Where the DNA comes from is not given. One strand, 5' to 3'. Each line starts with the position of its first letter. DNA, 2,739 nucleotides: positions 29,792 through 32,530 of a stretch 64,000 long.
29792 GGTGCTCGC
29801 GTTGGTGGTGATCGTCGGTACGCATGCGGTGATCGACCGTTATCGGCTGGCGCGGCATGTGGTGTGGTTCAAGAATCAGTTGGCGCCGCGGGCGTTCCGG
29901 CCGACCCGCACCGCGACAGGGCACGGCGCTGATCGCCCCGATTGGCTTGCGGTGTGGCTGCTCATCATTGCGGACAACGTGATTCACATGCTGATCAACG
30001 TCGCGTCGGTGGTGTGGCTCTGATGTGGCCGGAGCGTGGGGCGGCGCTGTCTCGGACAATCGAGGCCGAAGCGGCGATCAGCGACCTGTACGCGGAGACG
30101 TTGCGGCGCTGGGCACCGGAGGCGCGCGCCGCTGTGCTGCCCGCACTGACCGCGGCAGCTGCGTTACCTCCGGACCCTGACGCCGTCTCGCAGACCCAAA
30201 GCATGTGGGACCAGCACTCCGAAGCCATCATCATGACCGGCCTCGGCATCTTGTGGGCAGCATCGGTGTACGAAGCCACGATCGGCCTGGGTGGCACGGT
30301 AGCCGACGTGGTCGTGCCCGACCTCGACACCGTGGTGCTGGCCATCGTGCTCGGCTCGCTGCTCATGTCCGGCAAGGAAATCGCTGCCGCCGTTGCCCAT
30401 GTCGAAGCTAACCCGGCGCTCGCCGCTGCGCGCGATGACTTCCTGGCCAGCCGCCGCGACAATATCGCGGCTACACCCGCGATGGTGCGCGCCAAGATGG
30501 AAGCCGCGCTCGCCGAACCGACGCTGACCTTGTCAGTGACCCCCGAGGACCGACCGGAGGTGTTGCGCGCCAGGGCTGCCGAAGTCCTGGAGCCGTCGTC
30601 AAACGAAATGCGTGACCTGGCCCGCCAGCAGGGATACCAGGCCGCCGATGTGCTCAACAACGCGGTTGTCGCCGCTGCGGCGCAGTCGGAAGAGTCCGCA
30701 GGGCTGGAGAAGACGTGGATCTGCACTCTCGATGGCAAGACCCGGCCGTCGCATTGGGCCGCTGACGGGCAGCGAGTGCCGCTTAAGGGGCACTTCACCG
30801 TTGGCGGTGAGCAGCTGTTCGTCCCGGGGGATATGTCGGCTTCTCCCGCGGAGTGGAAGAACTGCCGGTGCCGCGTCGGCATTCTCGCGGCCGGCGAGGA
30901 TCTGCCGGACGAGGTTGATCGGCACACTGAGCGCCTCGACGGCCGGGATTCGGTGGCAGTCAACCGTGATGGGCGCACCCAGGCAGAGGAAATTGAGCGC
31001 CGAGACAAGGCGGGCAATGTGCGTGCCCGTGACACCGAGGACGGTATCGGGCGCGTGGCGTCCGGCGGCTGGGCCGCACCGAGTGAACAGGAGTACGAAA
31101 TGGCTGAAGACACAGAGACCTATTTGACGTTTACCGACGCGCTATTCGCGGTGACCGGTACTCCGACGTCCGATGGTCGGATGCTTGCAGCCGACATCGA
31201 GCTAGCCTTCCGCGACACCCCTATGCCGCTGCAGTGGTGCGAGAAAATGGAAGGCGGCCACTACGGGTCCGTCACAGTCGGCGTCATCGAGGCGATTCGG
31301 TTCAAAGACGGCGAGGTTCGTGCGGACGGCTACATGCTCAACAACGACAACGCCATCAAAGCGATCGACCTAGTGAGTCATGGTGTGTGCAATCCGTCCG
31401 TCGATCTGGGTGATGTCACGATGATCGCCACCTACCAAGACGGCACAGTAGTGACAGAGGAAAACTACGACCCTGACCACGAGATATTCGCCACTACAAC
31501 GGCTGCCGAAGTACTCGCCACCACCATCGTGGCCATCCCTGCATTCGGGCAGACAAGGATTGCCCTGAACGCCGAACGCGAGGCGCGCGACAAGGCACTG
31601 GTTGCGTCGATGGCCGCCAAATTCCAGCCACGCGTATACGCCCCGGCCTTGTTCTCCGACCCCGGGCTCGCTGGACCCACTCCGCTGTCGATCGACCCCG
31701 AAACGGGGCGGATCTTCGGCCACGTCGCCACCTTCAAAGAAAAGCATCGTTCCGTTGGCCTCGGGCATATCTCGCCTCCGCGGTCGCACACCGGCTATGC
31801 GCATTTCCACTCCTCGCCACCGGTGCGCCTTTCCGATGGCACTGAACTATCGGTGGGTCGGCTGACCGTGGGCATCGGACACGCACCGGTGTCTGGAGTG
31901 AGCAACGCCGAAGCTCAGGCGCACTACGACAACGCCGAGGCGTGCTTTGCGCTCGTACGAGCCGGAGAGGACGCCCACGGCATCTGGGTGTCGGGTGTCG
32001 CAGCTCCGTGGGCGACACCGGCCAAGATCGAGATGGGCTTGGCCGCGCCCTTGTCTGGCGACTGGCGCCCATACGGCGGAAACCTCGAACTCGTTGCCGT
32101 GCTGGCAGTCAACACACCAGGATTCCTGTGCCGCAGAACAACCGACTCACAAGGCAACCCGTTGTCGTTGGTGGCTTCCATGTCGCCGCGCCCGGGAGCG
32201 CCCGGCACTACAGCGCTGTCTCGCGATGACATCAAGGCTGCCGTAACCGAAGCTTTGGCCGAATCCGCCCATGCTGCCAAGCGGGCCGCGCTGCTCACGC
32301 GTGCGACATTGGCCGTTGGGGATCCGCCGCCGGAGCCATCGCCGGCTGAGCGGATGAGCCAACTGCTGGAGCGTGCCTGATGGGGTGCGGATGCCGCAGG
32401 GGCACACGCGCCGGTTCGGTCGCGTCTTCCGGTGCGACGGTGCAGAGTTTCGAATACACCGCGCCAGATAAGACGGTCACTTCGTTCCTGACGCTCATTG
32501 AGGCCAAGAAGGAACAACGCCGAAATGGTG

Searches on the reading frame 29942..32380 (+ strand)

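Call 5: search_protein_families(library=pfam, proteins=[window:29942-32380:+], max_evalue=0.01)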
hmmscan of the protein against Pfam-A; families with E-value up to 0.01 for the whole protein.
window:29942-32380:+ (812 aa): 1 family
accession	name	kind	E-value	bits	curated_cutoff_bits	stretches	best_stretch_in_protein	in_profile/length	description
PF04233.19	Phage_Mu_F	-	1.2e-05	26.4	29.6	1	235-312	45-111/112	Phage Mu protein F like protein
